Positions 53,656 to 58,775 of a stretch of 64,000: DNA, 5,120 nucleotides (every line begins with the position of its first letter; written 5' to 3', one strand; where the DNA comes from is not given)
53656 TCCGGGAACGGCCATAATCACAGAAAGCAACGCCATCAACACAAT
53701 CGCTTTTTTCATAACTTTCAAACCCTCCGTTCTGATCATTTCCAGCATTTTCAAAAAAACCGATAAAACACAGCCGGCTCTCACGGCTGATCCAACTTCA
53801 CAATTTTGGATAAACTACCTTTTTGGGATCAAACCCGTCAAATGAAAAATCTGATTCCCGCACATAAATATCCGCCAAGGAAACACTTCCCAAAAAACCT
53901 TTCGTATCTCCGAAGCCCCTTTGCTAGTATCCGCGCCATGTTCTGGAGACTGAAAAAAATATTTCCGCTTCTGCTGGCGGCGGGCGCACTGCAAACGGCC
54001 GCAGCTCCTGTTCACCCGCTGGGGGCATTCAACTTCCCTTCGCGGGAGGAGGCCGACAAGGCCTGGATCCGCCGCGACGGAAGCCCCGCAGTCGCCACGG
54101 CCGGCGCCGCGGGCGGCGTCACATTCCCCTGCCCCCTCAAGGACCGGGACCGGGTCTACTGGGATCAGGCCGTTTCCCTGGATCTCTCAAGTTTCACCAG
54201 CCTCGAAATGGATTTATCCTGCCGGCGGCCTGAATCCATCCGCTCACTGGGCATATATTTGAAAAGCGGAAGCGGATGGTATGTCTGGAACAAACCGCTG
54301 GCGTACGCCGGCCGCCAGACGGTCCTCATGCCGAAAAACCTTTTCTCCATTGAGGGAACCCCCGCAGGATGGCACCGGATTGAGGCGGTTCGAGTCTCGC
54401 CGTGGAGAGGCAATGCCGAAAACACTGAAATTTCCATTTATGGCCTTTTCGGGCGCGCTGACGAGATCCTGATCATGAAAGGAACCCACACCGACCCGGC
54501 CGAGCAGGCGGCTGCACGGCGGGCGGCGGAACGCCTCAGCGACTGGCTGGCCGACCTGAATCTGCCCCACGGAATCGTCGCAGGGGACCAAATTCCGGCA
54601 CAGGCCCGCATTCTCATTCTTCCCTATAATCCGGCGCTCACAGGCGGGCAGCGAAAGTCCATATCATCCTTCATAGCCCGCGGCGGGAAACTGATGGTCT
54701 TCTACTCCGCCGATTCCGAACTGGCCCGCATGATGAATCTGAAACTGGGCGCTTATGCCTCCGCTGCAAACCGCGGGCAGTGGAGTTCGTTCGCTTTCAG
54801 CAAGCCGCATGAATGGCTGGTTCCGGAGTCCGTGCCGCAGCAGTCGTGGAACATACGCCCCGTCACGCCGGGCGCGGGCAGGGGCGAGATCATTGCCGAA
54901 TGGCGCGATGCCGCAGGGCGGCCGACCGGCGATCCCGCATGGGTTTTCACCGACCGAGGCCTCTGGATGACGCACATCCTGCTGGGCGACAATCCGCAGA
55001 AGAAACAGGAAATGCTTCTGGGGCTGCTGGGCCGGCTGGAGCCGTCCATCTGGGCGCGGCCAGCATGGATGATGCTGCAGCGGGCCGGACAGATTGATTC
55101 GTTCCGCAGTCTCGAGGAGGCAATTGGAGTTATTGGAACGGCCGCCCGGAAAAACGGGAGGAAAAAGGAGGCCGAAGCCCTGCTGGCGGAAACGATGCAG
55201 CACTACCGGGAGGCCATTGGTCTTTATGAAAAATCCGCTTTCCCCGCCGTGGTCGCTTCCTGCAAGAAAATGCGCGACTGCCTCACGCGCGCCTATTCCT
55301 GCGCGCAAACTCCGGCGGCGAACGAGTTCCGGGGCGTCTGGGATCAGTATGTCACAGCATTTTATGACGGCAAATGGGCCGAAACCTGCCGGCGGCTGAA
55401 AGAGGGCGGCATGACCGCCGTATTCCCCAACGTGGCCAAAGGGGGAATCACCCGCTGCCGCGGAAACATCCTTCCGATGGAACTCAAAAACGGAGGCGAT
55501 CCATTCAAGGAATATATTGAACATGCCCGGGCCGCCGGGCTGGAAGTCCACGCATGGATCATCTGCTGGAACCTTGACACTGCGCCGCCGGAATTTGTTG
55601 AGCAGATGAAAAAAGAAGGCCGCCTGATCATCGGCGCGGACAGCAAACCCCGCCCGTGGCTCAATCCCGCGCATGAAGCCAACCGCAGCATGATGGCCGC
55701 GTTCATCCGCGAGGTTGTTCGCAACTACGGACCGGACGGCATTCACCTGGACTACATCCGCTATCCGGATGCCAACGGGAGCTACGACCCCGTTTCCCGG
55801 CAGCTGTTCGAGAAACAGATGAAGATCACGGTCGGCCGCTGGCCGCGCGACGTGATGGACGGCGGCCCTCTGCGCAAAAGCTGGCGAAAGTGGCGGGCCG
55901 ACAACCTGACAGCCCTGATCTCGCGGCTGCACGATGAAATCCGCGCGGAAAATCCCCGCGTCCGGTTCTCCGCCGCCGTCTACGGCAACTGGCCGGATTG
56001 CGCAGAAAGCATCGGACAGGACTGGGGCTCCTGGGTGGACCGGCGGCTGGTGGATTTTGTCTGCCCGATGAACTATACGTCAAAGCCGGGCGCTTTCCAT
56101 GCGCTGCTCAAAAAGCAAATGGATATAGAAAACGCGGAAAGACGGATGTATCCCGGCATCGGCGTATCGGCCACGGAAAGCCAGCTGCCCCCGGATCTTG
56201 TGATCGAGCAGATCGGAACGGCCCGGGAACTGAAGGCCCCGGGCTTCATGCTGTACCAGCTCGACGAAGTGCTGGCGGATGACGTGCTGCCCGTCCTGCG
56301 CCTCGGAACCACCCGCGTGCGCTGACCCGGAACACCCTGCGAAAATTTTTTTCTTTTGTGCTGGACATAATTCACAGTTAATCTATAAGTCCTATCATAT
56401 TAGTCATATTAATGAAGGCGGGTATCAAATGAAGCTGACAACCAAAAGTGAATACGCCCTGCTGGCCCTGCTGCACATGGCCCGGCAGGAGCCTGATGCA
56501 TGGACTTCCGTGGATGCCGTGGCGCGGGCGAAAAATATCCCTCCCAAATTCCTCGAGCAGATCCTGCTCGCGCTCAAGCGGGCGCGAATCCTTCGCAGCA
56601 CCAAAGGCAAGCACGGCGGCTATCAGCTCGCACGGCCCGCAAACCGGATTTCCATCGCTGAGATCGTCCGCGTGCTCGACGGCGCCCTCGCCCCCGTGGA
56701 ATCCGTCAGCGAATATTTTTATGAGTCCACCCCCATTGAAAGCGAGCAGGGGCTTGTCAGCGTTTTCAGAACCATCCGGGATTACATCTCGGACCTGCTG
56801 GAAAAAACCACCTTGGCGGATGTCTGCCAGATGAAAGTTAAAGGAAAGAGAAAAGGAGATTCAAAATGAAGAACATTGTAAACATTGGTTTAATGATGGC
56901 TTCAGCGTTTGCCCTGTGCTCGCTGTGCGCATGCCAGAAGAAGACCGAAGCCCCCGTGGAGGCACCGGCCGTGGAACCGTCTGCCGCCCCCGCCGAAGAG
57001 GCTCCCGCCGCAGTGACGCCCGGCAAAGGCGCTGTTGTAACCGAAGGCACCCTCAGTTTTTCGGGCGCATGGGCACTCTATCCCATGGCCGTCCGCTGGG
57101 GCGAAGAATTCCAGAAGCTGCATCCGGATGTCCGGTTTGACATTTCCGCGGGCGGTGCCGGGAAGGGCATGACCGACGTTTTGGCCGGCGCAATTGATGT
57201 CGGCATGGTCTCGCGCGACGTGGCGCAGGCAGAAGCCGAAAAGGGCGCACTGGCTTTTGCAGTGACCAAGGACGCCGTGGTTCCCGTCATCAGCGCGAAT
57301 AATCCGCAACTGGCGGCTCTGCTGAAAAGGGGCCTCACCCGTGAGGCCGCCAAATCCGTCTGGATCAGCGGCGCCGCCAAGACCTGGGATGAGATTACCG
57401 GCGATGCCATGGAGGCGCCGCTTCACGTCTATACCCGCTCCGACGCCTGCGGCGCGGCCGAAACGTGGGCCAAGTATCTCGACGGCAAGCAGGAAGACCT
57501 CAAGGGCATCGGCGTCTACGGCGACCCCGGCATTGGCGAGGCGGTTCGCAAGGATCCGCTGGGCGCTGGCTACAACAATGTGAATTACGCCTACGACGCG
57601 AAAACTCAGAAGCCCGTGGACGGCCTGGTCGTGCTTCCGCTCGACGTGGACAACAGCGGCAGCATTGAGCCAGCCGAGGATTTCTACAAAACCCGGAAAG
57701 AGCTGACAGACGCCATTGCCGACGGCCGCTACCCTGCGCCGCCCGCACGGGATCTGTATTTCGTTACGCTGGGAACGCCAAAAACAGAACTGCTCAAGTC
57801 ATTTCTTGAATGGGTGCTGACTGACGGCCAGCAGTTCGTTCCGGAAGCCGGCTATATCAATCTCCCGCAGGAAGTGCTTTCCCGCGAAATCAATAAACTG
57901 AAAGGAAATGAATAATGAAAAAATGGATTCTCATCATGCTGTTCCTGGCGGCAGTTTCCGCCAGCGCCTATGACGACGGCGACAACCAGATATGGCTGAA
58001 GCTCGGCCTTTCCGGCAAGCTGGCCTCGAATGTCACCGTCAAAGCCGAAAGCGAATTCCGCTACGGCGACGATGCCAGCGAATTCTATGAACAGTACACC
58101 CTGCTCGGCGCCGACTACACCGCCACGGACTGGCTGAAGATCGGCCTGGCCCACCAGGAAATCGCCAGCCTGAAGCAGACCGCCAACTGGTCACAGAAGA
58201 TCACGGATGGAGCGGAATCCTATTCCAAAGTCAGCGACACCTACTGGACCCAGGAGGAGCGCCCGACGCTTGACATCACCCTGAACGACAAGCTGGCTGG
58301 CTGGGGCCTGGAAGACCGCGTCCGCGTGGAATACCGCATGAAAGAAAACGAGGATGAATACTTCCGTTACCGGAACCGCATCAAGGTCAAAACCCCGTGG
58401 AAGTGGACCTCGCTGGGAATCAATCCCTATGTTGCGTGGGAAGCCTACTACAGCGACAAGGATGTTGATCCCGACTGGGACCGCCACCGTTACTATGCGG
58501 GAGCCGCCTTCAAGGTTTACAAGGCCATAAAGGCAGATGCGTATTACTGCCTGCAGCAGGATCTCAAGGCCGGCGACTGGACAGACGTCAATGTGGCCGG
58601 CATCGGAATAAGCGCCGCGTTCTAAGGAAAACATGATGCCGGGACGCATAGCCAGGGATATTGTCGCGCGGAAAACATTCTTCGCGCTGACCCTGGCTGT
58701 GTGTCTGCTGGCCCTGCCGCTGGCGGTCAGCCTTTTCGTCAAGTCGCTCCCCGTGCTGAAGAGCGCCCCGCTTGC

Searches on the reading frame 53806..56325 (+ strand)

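Call 8: search_protein_families(library=pfam, proteins=[window:53806-56325:+], max_evalue=0.01)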
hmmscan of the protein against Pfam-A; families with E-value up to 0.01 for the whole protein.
window:53806-56325:+ (839 aa): 3 families
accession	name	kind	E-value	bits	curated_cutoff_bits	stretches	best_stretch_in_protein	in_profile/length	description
PF02638.21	GHL10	-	1.1e-24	87.6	27.9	1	559-772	63-276/311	Glycosyl hydrolase-like 10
PF13200.12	DUF4015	-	1.6e-08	34.5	27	1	610-760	106-229/313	Putative glycosyl hydrolase domain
PF00704.34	Glyco_hydro_18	-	0.00048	20.3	29.6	1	608-757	70-181/317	Glycosyl hydrolases family 18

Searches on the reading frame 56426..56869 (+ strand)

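Call 8: search_protein_families(library=pfam, proteins=[window:56426-56869:+], max_evalue=0.01)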
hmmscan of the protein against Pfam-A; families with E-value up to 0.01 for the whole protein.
window:56426-56869:+ (147 aa): 1 family
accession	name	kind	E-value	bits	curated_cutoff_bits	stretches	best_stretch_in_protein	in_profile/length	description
PF02082.26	Rrf2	-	1.3e-33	116.4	30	1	4-135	1-131/132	Iron-dependent Transcriptional regulator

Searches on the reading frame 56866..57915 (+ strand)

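Call 8: search_protein_families(library=pfam, proteins=[window:56866-57915:+], max_evalue=0.01)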
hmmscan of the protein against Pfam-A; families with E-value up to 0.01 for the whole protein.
window:56866-57915:+ (349 aa): 3 families
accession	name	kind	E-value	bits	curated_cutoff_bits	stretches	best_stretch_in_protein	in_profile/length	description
PF12849.12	PBP_like_2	-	1.2e-32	114.2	27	1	60-320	9-266/267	PBP superfamily domain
PF01547.30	SBP_bac_1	-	5.7e-06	27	26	1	80-323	15-306/307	Bacterial extracellular solute-binding protein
PF03466.25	LysR_substrate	-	0.001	18.9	28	1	77-148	23-90/209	LysR substrate binding domain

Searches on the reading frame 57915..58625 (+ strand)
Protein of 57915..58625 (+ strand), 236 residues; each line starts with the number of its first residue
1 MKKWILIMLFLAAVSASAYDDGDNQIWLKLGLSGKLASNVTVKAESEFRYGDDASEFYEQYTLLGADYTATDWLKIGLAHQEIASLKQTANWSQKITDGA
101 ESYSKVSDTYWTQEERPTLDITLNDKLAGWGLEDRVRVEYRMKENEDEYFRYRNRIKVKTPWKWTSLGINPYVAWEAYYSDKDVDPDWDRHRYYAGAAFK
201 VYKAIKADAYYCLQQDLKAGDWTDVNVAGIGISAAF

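Call 8: search_protein_families(library=pfam, proteins=[window:57915-58625:+], max_evalue=0.01)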
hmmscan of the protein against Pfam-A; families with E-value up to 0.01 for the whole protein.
window:57915-58625:+ (236 aa): 1 family
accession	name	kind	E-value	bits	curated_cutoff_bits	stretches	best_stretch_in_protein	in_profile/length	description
PF10677.15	DUF2490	-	4.7e-27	95.4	29.8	1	24-222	1-183/186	Protein of unknown function (DUF2490)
